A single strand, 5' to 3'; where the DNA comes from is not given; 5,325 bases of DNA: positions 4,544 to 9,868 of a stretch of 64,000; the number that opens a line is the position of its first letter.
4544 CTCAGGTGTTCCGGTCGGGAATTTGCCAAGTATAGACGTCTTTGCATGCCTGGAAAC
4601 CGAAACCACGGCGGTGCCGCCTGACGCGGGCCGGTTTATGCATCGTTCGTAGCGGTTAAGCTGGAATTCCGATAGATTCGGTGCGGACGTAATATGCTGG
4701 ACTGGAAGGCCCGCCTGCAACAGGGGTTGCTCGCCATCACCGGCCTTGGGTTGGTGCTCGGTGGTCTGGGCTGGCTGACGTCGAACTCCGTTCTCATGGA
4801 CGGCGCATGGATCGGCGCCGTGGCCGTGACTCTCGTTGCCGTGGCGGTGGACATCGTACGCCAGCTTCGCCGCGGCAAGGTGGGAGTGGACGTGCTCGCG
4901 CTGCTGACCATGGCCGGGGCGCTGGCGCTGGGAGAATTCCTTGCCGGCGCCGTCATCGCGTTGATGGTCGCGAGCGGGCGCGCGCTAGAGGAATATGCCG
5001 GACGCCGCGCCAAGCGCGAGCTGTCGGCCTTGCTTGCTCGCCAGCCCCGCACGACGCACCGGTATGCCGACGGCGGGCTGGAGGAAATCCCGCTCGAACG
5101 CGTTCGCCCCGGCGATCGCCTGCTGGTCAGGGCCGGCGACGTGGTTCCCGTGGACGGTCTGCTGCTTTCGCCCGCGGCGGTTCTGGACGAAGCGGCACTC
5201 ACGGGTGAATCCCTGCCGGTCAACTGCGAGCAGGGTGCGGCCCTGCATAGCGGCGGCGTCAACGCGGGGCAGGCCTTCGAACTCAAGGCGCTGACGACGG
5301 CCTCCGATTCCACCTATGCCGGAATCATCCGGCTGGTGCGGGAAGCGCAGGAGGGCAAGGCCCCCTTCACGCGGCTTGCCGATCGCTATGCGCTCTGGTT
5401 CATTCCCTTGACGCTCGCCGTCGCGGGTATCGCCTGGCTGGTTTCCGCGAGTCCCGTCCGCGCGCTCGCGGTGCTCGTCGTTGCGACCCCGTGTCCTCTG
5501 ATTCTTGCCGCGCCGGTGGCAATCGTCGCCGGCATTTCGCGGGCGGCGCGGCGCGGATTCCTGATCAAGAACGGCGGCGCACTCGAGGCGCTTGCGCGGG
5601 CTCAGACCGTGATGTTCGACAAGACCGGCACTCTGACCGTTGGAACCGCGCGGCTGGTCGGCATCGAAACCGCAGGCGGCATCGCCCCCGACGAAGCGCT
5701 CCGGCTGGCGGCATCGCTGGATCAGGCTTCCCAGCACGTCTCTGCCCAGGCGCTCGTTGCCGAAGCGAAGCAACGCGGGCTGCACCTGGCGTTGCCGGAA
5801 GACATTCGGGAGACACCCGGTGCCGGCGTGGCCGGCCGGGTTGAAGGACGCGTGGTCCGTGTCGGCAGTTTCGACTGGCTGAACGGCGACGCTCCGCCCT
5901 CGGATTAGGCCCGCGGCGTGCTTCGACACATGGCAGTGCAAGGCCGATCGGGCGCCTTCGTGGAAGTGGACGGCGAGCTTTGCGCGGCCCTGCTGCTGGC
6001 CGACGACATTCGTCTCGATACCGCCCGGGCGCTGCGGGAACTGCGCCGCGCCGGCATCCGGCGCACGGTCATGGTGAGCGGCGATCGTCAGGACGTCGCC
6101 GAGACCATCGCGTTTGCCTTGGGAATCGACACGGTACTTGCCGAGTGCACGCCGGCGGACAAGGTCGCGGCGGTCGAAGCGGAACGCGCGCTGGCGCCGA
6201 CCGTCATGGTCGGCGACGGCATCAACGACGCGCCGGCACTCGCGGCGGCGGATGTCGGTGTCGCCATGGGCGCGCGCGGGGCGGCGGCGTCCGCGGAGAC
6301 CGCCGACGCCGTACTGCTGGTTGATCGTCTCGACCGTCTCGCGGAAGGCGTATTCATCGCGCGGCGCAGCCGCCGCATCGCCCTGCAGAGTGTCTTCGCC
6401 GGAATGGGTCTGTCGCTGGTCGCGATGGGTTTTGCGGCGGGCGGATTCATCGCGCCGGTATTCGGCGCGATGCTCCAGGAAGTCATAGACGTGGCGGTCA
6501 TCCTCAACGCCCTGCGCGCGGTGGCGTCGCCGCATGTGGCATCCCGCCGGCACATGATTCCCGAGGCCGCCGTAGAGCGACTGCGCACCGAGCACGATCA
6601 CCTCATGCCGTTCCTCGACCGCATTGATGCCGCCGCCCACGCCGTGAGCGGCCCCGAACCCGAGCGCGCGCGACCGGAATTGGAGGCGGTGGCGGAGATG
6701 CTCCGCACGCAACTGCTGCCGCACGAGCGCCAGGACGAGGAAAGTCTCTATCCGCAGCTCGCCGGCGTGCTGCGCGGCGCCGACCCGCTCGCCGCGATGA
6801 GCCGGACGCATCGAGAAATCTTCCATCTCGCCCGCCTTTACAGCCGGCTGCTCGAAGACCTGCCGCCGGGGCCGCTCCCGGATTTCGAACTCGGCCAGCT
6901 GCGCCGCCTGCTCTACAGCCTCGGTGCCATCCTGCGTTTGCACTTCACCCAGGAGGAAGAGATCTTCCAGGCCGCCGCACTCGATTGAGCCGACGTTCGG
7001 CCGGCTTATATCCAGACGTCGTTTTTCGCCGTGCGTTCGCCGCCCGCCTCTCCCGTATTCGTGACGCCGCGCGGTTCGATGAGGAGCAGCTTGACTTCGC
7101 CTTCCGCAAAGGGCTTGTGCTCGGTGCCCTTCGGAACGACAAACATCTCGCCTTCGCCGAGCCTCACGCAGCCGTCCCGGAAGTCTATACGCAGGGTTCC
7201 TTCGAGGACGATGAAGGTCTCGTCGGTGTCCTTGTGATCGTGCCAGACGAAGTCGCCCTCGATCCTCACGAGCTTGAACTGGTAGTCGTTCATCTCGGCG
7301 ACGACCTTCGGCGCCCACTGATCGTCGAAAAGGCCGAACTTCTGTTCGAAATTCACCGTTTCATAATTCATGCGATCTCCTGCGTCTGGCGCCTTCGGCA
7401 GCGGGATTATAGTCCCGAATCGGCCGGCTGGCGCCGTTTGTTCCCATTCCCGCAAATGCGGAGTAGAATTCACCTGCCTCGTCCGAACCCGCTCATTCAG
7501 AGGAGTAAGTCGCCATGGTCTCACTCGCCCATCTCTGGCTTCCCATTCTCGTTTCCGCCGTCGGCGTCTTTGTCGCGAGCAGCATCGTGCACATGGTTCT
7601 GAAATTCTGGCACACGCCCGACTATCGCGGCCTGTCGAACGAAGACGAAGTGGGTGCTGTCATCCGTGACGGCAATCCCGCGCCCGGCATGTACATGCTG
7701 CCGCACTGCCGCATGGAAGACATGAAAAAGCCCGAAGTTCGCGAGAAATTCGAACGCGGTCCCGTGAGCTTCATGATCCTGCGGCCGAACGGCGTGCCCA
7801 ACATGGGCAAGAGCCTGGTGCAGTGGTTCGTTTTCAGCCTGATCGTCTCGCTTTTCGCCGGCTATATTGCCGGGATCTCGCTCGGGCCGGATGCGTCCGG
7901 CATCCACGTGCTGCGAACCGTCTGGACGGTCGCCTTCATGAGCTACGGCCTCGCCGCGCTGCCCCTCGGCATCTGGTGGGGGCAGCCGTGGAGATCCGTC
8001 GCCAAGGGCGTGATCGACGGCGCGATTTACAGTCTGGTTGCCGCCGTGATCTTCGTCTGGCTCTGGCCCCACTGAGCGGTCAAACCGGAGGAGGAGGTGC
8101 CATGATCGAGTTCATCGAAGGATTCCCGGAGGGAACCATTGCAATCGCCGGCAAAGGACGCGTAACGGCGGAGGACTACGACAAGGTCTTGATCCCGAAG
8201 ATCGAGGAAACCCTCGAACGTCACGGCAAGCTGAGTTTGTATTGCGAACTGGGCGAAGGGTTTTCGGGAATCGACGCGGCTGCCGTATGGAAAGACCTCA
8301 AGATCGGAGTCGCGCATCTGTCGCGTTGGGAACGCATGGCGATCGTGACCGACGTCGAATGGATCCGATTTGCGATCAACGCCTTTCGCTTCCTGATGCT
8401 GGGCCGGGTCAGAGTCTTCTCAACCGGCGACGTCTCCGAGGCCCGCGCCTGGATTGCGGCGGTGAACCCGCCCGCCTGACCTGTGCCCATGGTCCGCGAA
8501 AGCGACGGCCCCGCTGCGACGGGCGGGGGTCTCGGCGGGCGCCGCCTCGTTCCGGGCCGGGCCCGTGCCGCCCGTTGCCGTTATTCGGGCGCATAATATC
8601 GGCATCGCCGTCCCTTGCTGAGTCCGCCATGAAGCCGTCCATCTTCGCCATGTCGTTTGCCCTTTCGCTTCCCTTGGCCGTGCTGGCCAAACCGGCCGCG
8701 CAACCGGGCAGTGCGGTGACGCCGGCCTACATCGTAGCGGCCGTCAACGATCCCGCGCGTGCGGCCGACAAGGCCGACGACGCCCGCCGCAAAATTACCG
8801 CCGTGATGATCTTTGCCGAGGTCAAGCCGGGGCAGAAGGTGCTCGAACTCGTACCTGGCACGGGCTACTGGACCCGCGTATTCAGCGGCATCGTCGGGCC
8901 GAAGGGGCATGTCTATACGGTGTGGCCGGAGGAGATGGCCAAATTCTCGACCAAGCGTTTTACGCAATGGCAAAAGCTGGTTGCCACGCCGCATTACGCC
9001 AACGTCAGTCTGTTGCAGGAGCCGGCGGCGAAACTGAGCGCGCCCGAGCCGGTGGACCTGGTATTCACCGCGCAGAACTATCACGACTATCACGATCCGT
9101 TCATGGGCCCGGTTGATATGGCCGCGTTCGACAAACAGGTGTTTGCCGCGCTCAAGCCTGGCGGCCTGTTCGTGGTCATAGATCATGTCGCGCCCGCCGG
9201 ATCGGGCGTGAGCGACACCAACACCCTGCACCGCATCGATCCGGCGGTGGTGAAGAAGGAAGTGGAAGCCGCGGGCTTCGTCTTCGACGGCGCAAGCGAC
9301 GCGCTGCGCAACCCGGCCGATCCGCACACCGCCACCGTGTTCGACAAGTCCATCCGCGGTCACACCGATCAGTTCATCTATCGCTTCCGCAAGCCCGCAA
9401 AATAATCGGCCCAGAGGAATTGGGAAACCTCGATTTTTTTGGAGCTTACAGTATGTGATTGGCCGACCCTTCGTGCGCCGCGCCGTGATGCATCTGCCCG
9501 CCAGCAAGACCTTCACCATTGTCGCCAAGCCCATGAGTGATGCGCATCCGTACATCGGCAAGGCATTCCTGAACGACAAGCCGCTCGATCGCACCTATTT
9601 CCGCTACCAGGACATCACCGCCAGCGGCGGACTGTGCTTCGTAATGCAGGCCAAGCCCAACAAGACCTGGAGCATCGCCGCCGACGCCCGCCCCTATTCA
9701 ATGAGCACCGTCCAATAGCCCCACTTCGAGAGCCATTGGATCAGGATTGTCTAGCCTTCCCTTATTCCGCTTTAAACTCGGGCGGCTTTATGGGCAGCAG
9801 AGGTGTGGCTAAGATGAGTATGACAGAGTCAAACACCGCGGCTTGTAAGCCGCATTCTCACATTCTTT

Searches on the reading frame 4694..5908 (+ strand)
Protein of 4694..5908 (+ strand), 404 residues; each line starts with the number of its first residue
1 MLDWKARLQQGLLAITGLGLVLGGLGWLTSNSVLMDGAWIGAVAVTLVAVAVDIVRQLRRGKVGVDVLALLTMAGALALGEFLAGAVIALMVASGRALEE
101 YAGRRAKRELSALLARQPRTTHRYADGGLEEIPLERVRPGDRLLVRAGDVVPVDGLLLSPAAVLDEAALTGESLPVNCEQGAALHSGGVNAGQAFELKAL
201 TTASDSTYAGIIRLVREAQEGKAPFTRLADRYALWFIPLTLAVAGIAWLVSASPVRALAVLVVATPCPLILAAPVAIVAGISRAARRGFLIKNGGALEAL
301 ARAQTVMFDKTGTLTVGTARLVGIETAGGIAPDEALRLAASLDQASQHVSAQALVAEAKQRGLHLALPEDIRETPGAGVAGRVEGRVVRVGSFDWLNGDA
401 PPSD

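Call 10: search_protein_families(library=pfam, proteins=[window:4694-5908:+], max_evalue=0.001)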
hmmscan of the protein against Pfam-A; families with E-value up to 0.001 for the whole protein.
window:4694-5908:+ (404 aa): 2 families
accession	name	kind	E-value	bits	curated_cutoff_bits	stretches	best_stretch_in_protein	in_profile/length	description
PF00122.25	E1-E2_ATPase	-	2.1e-49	168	28.1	1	117-287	3-181/181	E1-E2 ATPase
PF00702.32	Hydrolase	-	0.00067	20.5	26.4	0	304-395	2-61/191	haloacid dehalogenase-like hydrolase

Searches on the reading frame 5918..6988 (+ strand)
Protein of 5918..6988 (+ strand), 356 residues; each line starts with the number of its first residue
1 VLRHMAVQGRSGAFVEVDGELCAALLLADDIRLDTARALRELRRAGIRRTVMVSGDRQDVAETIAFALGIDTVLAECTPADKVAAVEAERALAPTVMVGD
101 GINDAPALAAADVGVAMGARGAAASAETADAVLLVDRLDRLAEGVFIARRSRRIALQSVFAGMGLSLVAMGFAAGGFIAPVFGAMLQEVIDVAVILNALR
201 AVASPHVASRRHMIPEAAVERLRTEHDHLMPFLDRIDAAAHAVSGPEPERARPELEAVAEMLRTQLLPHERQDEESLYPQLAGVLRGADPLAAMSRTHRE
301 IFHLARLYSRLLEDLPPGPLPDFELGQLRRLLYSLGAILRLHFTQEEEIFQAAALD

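Call 10: search_protein_families(library=pfam, proteins=[window:5918-6988:+], max_evalue=0.001)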
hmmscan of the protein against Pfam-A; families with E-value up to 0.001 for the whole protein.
window:5918-6988:+ (356 aa): 3 families
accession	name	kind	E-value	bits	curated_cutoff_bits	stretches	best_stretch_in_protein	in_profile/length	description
PF00702.32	Hydrolase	-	8.6e-18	65.8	26.4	1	15-112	81-191/191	haloacid dehalogenase-like hydrolase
PF01814.28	Hemerythrin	-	1.6e-14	54.9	25.3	1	218-352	2-125/127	Hemerythrin HHE cation binding domain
PF12710.13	HAD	-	4e-05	24.6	27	1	20-108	75-188/189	haloacid dehalogenase-like hydrolase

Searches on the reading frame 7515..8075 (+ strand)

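Call 10: search_protein_families(library=pfam, proteins=[window:7515-8075:+], max_evalue=0.001)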
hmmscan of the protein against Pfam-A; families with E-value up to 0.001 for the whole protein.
window:7515-8075:+ (186 aa): 0 families

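Call 90: search_protein_families(library=pfam, proteins=[window:7515-8075:+], max_evalue=10)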
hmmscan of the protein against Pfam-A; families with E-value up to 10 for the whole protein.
window:7515-8075:+ (186 aa): 1 family
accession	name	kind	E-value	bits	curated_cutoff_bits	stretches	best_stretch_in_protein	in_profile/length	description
PF04995.19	CcmD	-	0.5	10.9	25.6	1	142-162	9-29/44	Heme exporter protein D (CcmD)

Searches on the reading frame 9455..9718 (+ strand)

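Call 90: search_protein_families(library=pfam, proteins=[window:9455-9718:+], max_evalue=10)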
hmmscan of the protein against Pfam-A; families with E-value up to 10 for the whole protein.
window:9455-9718:+ (87 aa): 1 family
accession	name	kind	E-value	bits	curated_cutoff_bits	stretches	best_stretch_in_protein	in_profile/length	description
PF07971.18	Glyco_hydro_92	-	1.6e-10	41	24.6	1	2-65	400-463/464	Glycosyl hydrolase family 92 catalytic domain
